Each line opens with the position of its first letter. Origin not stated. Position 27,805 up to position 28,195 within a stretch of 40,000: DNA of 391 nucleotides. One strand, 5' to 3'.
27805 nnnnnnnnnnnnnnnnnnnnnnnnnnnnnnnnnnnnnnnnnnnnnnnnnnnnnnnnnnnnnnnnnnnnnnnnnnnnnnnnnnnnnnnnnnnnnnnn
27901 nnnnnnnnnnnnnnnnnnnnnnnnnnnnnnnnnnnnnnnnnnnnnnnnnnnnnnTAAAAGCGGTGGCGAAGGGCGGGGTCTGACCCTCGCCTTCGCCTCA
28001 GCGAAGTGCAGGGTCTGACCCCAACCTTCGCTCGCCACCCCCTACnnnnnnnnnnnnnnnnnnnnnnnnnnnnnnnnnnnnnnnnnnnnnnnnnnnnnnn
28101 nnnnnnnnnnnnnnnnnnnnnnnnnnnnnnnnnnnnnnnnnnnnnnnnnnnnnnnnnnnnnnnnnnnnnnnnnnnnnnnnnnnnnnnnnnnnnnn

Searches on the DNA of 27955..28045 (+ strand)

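Call 32: search_dna_similar(query=window:27955-28045:+, collection=plasmids, mode=distant, max_evalue=1, max_rows=20)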
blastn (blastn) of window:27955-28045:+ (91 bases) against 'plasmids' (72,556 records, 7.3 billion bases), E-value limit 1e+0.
Records with a match: 2; places in all: 2; records where one place covers at least 80% of the query: 0.
Best place of each record, by identity: 90-95% 1; 80-90% 1.
By first word of the organism name: Azospirillum 1; Streptomyces 1.
By predicted mobility (MOB-suite, as given by PLSDB): mobilizable 1; non-mobilizable 1.
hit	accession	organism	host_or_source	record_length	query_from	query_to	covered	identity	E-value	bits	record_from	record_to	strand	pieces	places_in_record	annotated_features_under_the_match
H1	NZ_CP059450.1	Azospirillum brasilense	Prokaryotes,soil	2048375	4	43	44%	82.9%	7e-1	40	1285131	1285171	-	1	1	none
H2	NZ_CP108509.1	Streptomyces sp. NBC_01237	-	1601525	30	59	33%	90.3%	7e-1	40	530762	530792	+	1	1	none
